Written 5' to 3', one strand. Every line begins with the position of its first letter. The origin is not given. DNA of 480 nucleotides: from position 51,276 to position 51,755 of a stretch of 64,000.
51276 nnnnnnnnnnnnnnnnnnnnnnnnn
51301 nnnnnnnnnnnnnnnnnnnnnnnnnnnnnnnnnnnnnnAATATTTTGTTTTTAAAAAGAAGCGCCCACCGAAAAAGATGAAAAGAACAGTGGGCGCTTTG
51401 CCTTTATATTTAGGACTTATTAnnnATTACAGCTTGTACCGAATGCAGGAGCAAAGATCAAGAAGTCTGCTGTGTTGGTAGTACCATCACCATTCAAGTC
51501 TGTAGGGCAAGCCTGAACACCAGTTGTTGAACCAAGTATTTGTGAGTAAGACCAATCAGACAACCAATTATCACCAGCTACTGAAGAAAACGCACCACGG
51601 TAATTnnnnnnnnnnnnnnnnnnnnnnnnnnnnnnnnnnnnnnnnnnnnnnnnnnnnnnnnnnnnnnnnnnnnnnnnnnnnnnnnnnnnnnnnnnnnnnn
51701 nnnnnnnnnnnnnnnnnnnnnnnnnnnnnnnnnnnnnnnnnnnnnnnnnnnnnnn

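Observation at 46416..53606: Cohesin-like and dockerin-like modules spread over three consecutive surface proteins, suggesting a T9SS-anchored scaffold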

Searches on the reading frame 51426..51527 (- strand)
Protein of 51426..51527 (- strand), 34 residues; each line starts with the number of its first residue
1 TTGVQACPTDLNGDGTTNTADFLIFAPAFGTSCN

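Call 48: search_solved_structures(query=A6, max_evalue=10, show_alignments=3)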
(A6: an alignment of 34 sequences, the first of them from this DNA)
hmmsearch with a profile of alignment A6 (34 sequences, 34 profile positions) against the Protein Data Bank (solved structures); distinct sequences matched with E-value up to 10: 286 (the best 60 are shown).
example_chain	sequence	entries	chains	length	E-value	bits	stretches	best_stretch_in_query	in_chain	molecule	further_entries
2y3n_B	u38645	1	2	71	1.4e-12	50.1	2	9-31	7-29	CELLULOSOMAL FAMILY-48 PROCESSIVE GLYCOSIDE HYDROLASE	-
5nrk_B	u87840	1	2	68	2e-05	27.2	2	8-24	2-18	DocCel5: Type I dockerin repeat domain from A. cellulolyticus family 5 endoglucanase WP_01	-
5nrm_B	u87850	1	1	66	4e-05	26.3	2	9-25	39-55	DocCel5: Type I dockerin repeat domain from A. cellulolyticus family 5 endoglucanase WP_01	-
2sas_A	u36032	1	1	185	0.00019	24.1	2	10-33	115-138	SARCOPLASMIC CALCIUM-BINDING PROTEIN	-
5lxv_B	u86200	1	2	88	0.00029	23.5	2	10-23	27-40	Carbohydrate-binding protein WP_009985128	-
3ul4_B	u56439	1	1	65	0.00047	22.9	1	9-24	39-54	Cellulosome enzyme, dockerin type I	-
4wi0_B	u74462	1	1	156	0.00071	22.3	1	10-31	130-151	Cellulosomal scaffoldin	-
7wbo_A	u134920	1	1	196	0.00079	22.2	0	9-24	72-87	Sarcoplasmic calcium-binding protein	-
4fl4_A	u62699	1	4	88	0.0008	22.1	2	9-26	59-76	Glycoside hydrolase family 9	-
4u3s_B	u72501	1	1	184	0.001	21.8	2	10-30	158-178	Cellulosomal scaffoldin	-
1ohz_B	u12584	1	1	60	0.0013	21.5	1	9-25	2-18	ENDO-1,4-BETA-XYLANASE Y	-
2ccl_B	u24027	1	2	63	0.0014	21.3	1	10-25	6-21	ENDO-1,4-BETA-XYLANASE Y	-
6kge_D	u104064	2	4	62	0.0017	21.1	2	9-22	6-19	And cellulose-binding endoglucanase family 9 CelL ortholog dockerin domain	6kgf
6kg9_A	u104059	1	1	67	0.0017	21.1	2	9-21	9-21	And cellulose-binding endoglucanase family 9 CelL ortholog dockerin domain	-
6kgc_B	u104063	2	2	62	0.002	20.8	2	10-23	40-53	And cellulose-binding endoglucanase family 9 CelL ortholog dockerin domain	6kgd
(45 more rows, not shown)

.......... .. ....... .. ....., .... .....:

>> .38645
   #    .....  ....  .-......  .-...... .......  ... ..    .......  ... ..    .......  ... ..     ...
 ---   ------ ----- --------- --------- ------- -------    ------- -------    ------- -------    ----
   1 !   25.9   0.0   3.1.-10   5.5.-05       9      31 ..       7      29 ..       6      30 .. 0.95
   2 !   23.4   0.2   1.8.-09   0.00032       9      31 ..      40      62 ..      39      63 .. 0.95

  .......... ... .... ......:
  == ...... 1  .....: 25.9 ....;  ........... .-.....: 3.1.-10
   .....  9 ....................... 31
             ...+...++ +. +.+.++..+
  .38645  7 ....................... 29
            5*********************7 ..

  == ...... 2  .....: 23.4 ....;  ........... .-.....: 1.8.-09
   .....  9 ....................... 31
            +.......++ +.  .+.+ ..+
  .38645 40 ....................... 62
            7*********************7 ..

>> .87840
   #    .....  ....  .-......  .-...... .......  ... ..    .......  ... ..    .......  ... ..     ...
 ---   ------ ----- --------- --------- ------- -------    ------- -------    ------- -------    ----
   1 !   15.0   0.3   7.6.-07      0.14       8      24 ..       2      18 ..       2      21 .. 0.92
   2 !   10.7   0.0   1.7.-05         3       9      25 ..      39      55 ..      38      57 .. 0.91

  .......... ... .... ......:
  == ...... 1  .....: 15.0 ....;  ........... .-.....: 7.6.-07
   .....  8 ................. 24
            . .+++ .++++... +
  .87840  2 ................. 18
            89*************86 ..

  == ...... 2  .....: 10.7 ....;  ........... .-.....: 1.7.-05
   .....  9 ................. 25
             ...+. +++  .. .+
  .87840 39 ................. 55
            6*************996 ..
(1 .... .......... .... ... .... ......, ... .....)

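Call 65: search_protein_representatives(alignment_id=A7)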
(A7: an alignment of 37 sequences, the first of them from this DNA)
Query: 37 sequences, 34 profile positions. Proteins with E-value up to 0.001 (for the whole library): 17546; up to 1e-10: 553; up to 1e-30: 6. The best 150 are listed.
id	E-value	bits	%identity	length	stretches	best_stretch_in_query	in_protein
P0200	2.1e-41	155.2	-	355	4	6-33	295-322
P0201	1.5e-37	142.9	-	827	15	9-31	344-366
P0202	9.4e-33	127.6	-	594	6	6-30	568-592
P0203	1.1e-32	127.3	-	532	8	9-34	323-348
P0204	1.2e-31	124.0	-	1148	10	9-31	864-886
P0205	6.7e-31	121.6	-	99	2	1-32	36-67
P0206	4.3e-29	115.8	-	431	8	4-32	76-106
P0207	1.8e-28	113.8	-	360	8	9-34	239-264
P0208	2.8e-28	113.2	-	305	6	9-32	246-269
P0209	6.8e-27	108.8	-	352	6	9-33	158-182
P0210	2.8e-25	103.7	-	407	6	9-34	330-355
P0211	5.7e-25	102.7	-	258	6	6-33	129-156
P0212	7.9e-25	102.2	-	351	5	8-25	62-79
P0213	1.5e-23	98.1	-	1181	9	9-31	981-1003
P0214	2.2e-23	97.6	-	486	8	10-31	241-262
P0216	7.1e-23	96.0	-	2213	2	5-34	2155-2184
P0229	1.8e-20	88.3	-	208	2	4-31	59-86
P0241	6.2e-19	83.4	-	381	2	6-34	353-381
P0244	8.9e-19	82.8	-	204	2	5-33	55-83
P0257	1.3e-17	79.1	-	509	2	6-33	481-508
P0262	5.9e-17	77.0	-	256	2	6-34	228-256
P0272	1.7e-16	75.5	-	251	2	7-33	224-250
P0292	7.2e-16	73.5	-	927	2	7-34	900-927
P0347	2.4e-14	68.7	-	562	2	7-33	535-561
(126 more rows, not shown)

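Call 70: search_protein_families(library=pfam, alignment_id=A8, max_evalue=0.001)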
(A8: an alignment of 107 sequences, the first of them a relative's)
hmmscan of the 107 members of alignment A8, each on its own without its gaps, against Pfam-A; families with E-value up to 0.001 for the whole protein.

A. member 1, P0200 (355 aa): 2 families
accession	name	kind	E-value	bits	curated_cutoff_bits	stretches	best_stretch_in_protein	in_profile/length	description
PF00404.24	Dockerin_1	-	8.3e-11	42.4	22.9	1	239-290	2-55/57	Dockerin type I domain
PF01839.29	FG-GAP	-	0.00056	20.2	22.1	0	297-308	7-18/37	FG-GAP repeat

B. families by the number of members that match (of 107 scanned): 56 families (the first 25 are shown)
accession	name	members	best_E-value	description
PF00404.24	Dockerin_1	88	1.1e-73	Dockerin type I domain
PF13499.12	EF-hand_7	50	4.2e-16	EF-hand domain pair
PF00036.39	EF-hand_1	47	2e-19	EF hand domain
PF13202.12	EF-hand_5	31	2.5e-20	EF hand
PF13405.12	EF-hand_6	30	8.5e-18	EF-hand domain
PF13517.12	FG-GAP_3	14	1.6e-43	FG-GAP-like repeat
PF01839.29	FG-GAP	13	1.7e-26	FG-GAP repeat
PF13833.12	EF-hand_8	8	8.7e-09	EF-hand domain pair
PF18962.6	Por_Secre_tail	5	5.5e-13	Secretion system C-terminal sorting domain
PF13573.12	SprB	3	3.7e-35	SprB repeat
PF01833.30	TIG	3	5.6e-13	IPT/TIG domain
PF01471.23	PG_binding_1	3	8.5e-10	Putative peptidoglycan binding domain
PF13472.12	Lipase_GDSL_2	2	8.1e-18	GDSL-like Lipase/Acylhydrolase family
PF17963.7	Big_9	2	6.2e-15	Bacterial Ig domain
PF00657.28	Lipase_GDSL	2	1.6e-13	GDSL-like Lipase/Acylhydrolase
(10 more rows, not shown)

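Call 71: search_protein_families(library=ncbifam, alignment_id=A8, max_evalue=0.001)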
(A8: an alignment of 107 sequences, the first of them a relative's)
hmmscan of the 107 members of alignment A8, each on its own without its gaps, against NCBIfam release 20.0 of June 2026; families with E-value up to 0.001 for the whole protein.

A. member 1, P0200 (355 aa): 2 families
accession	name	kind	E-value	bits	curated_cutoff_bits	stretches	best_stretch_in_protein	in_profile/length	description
NF041540.1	dockerin_GC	domain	2.4e-09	37.5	29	1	269-322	1-67/67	GC-type dockerin domain-anchored protein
NF047638.1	throspo3_MtsC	equivalog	3.6e-06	26.1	350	1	239-342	124-242/428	cell-cell cohesion MYXO-CTERM protein MtsC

B. families by the number of members that match (of 107 scanned): 41 families (the first 25 are shown)
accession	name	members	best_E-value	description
NF041540.1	dockerin_GC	81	9.8e-32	GC-type dockerin domain-anchored protein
NF049990.1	CellobisidaseCelK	25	1e-21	cellulose 1,4-beta-cellobiosidase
TIGR04183.1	Por_Secre_tail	6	1.5e-11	T9SS type A sorting domain-containing protein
NF038113.1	T9SSA_dep_M36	5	1.1e-10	T9SS-dependent M36 family metallopeptidase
NF047638.1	throspo3_MtsC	5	1.3e-10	cell-cell cohesion MYXO-CTERM protein MtsC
NF041410.1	XopAW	5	2.8e-05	XopAW family type III secretion system calcium-binding effector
NF045500.1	Omp28_seleno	4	4.3e-12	Omp28-related selenoprotein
NF041520.1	flexitail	3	2e-06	flexitail domain-containing putative surface protein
NF012211.1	tand_rpt_95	2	5.7e-11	tandem-95 repeat protein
NF038122.1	metallo_LGF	2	0.00011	NF038122 family metalloprotease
NF038285.1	deiodinase_rel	2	0.00018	deiodinase family protein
TIGR03606.1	non_repeat_PQQ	1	2.9e-37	glucose/sorbosone family PQQ-dependent dehydrogenase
TIGR02806.2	clostrip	1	1.1e-23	clostripain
NF052324.1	PorU_rel_Nterm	1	6.4e-15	putative type IX secretion system sortase PorU2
NF038112.1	myxo_dep_M36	1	3.3e-14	myxosortase-dependent M36 family metallopeptidase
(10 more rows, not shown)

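Call 85: find_related_loci(query=P0200, collection=metagenome_contigs, flank=10000)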
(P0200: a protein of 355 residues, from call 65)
Query P0200 (355 aa) in metagenome_contigs; peptide patterns used: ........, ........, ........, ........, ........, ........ (x = any residue, [..] = any of these).
208 stretches matched a pattern; 1 encode a relative of the query (tblastn E <= 1e-3); 1 distinct loci.
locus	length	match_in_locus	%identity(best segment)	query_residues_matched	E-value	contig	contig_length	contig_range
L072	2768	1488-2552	72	1-355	0e+0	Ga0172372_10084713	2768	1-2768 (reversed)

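Call 87: list_cluster_members(proteins=[P0200, P0244, P0229, P0216, P0257, P0347, P0272, P0241, P0292, P0262])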
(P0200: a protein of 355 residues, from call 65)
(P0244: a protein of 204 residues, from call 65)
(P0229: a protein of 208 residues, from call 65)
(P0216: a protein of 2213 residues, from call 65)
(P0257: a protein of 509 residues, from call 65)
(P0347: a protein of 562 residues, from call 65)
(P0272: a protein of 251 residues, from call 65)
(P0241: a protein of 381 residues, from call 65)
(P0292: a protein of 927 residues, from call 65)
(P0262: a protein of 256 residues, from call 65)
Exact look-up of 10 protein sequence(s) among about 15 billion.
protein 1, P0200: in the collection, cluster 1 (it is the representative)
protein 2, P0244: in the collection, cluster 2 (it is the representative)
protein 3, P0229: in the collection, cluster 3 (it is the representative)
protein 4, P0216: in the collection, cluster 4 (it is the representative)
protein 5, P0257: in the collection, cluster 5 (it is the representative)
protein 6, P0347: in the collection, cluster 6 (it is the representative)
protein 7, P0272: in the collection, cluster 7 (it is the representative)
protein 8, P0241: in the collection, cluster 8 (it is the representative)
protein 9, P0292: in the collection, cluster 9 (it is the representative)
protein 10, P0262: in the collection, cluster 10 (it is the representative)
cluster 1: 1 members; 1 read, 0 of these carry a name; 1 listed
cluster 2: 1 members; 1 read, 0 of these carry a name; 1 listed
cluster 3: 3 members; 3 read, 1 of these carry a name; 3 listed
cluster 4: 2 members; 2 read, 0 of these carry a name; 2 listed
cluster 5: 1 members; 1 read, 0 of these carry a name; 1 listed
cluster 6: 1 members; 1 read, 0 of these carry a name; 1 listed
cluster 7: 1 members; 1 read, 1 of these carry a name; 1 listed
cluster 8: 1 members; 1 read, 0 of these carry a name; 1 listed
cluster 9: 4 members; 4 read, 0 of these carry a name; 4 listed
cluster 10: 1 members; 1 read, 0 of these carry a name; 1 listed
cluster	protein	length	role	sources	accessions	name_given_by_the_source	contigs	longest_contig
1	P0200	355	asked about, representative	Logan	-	-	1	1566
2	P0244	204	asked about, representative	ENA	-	-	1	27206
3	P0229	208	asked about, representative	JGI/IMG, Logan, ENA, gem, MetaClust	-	\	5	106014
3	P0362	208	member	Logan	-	-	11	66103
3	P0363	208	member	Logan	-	-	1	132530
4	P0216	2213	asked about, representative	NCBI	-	-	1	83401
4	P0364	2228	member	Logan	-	-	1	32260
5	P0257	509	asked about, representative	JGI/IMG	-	-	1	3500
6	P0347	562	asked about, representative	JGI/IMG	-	-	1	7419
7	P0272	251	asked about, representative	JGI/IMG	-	hypothetical protein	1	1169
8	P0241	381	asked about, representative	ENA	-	-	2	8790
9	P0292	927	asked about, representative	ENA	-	-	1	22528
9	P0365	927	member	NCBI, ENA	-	-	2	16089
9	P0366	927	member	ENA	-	-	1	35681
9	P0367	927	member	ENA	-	-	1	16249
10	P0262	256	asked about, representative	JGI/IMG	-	-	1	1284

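Call 89: find_encoding_contigs(protein=P0229, flank=10000, max_places=2)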
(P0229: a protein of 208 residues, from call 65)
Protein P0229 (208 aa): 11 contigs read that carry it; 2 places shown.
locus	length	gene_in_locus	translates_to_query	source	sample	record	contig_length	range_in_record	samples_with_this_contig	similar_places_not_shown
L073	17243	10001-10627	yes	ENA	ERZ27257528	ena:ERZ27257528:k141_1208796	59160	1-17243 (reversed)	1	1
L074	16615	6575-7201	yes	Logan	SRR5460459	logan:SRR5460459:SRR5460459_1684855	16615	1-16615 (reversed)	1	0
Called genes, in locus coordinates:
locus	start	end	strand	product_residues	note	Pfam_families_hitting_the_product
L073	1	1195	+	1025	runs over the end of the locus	PF13620:CarboxypepD_reg, PF13715:CarbopepD_reg_2, PF07715:Plug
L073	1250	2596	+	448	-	PF18962:Por_Secre_tail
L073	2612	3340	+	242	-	PF09603:Fib_succ_major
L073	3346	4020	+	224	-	PF13505:OMP_b-brl (weak), PF13568:OMP_b-brl_2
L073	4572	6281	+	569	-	PF28492:Beta_helix_4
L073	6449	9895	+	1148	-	PF06832:BiPBP_C (faint), PF17957:Big_7, PF18962:Por_Secre_tail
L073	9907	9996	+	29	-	-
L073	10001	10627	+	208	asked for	-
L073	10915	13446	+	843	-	PF18911:PKD_4, PF00801:PKD, PF18911:PKD_4, PF00801:PKD, PF18911:PKD_4, PF13585:CHU_C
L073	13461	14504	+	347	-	PF11751:PorP_SprF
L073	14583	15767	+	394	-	PF09594:GT87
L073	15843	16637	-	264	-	PF22200:ExsA_N, PF00165:HTH_AraC (faint), PF12833:HTH_18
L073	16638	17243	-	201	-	?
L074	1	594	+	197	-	?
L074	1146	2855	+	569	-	PF28492:Beta_helix_4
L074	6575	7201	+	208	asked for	-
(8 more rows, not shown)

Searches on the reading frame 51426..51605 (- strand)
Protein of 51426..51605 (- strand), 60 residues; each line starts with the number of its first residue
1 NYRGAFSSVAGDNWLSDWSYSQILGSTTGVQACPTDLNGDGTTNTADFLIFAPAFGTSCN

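Call 6: search_protein_families(library=pfam, proteins=[window:51426-51605:-], max_evalue=10)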
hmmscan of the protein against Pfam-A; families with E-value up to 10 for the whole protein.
seq(60 aa): 3 families
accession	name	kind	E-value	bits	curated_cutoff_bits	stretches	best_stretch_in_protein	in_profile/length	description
PF01839.29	FG-GAP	-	0.0021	18.3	22.1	1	29-55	2-25/37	FG-GAP repeat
PF00404.24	Dockerin_1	-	0.029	15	22.9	1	34-50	35-51/57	Dockerin type I domain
PF08948.16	PRD1_P5_spike_N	-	0.11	12.9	25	1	3-38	28-63/126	Bacteriophage PRD1, P5, spike N-terminal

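Call 7: search_protein_families(library=ncbifam, proteins=[window:51426-51605:-], max_evalue=10)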
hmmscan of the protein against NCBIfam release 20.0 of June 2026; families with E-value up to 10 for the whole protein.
seq(60 aa): 1 family
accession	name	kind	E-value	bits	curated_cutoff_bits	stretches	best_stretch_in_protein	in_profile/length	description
NF041540.1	dockerin_GC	domain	0.0095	16.3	29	1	33-58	1-66/67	GC-type dockerin domain-anchored protein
